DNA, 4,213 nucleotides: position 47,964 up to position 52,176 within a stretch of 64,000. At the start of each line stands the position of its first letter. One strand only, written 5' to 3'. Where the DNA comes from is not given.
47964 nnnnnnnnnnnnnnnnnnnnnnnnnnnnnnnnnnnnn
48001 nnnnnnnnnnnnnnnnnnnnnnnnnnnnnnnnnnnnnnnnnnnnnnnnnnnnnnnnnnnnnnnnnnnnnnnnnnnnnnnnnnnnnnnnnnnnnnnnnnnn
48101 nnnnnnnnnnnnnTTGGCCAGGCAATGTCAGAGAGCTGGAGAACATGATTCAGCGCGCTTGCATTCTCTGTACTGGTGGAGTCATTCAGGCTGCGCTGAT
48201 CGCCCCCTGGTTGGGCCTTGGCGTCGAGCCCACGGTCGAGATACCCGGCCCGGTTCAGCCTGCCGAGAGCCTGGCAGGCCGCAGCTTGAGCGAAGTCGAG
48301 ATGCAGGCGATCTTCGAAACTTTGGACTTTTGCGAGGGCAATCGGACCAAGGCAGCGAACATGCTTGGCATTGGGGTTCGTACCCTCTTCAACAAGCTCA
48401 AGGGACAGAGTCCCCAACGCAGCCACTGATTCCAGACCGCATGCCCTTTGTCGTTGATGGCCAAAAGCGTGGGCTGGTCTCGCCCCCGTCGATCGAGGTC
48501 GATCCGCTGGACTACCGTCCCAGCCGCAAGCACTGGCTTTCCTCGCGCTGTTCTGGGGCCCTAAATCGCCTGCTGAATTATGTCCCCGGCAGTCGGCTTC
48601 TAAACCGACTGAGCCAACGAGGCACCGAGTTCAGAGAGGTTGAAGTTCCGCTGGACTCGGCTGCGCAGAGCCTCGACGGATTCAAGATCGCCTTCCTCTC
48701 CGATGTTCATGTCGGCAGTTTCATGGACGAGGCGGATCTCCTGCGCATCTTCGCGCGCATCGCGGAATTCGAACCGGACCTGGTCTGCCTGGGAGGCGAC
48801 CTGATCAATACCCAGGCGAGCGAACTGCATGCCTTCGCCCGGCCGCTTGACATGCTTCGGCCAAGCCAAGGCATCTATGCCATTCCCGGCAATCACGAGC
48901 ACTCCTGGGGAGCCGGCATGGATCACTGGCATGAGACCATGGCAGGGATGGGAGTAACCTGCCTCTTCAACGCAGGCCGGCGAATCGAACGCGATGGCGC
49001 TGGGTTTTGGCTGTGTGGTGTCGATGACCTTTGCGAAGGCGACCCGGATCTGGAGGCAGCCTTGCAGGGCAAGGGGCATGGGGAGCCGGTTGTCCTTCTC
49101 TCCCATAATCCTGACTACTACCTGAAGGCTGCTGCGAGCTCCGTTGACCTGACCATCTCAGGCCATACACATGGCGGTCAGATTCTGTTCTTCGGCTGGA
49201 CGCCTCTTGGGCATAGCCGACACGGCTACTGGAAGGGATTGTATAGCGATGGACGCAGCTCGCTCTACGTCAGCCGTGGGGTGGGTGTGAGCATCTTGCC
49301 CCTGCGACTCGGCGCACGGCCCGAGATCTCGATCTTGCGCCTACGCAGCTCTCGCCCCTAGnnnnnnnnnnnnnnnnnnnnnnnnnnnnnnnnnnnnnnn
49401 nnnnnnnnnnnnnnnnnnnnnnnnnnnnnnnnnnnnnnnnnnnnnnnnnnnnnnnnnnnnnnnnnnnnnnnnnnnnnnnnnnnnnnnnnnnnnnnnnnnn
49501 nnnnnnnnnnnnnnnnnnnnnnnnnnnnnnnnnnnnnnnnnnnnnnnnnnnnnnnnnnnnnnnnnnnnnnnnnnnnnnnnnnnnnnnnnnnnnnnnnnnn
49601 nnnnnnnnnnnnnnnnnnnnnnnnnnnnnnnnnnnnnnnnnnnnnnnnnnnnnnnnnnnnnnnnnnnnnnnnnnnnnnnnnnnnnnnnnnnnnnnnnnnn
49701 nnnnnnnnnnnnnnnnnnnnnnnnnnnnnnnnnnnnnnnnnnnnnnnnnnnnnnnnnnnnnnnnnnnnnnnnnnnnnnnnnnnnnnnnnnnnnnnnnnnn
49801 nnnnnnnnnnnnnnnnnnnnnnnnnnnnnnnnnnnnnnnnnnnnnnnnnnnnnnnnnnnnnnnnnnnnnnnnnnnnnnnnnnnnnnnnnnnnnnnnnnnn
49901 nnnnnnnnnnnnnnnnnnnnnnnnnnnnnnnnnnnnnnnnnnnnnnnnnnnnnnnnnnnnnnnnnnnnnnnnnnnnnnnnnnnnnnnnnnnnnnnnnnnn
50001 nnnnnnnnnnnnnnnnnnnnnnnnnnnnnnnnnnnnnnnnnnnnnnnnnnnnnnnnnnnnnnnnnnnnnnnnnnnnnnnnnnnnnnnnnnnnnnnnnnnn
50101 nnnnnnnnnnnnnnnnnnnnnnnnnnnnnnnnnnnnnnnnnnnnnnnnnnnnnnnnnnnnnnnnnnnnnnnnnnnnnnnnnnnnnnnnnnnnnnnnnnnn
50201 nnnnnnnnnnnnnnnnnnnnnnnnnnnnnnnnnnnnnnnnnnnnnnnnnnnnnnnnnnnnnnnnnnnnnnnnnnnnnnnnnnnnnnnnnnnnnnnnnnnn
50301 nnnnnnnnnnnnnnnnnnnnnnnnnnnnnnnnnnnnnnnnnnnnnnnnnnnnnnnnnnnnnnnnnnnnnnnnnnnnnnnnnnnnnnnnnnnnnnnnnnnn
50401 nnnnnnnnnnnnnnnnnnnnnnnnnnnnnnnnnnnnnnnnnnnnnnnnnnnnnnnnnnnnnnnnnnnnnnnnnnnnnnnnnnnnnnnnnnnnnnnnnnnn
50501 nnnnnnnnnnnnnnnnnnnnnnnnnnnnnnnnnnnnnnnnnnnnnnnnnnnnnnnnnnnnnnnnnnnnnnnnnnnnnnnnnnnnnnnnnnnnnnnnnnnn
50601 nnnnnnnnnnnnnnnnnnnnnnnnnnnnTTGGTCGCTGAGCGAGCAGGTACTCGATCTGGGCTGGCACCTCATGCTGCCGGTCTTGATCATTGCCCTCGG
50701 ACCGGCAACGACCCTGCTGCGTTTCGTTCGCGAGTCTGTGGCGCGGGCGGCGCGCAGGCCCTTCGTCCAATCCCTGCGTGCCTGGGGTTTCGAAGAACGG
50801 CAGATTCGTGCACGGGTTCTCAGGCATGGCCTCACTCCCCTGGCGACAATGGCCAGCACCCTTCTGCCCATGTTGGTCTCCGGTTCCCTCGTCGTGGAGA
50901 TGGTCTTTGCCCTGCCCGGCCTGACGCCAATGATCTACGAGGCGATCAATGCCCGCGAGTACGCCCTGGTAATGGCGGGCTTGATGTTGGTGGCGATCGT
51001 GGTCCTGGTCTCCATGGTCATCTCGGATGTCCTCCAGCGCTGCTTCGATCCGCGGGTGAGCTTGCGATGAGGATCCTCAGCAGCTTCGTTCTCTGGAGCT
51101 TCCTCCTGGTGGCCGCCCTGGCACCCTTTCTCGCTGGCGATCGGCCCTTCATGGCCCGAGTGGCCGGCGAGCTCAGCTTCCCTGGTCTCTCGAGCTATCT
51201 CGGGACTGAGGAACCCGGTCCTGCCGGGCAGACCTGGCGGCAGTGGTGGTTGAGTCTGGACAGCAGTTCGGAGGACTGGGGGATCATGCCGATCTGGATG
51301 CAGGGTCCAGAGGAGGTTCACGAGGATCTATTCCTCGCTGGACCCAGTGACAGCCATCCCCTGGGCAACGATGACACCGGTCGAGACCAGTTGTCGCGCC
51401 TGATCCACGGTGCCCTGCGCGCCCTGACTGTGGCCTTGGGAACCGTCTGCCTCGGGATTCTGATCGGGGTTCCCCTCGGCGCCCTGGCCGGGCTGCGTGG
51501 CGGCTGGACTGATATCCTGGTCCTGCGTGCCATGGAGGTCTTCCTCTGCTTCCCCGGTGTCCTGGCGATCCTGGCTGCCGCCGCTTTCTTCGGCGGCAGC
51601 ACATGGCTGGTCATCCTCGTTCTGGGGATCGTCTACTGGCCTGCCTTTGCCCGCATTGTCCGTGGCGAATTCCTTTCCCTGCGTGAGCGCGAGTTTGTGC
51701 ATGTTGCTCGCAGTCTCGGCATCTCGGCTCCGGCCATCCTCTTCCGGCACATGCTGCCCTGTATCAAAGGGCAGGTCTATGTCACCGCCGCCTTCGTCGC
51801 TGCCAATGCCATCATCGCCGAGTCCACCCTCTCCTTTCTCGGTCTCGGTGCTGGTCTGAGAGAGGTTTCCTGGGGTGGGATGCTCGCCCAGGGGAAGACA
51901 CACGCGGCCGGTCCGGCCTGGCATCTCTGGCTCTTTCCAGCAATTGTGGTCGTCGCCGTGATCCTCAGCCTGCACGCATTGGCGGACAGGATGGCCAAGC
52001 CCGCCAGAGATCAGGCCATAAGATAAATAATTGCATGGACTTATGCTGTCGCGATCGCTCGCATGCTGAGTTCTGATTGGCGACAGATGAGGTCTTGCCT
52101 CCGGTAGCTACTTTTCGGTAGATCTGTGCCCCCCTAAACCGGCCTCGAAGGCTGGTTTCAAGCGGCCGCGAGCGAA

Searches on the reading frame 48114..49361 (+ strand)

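Call 14: search_protein_families(library=pfam, proteins=[window:48114-49361:+], max_evalue=0.001)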
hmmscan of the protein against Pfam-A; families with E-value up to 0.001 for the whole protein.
window:48114-49361:+ (415 aa): 2 families
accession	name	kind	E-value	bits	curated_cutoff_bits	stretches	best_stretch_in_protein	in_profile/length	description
PF00149.33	Metallophos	-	1.1e-13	52.5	21.5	1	190-354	1-190/191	Calcineurin-like phosphoesterase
PF12850.12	Metallophos_2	-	1.9e-05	25.2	27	1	191-353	2-117/154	Calcineurin-like phosphoesterase superfamily domain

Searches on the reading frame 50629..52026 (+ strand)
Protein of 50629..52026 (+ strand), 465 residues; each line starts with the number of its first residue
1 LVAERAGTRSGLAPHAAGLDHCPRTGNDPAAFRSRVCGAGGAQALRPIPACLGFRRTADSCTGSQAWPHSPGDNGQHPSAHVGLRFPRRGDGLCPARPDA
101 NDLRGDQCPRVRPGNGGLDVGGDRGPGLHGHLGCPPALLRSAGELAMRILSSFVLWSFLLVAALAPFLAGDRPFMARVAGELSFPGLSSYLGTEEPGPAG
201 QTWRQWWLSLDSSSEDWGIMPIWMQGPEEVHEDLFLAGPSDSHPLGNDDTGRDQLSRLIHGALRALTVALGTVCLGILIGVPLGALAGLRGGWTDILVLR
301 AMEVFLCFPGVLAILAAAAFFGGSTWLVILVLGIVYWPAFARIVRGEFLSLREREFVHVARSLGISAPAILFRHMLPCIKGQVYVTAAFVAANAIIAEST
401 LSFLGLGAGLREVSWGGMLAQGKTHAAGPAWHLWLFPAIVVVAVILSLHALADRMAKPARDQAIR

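Call 14: search_protein_families(library=pfam, proteins=[window:50629-52026:+], max_evalue=0.001)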
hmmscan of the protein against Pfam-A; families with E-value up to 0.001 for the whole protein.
window:50629-52026:+ (465 aa): 1 family
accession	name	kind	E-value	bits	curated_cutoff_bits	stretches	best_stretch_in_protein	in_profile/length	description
PF00528.27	BPD_transp_1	-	5.5e-23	82.1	26.4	1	280-455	1-178/184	Binding-protein-dependent transport system inner membrane component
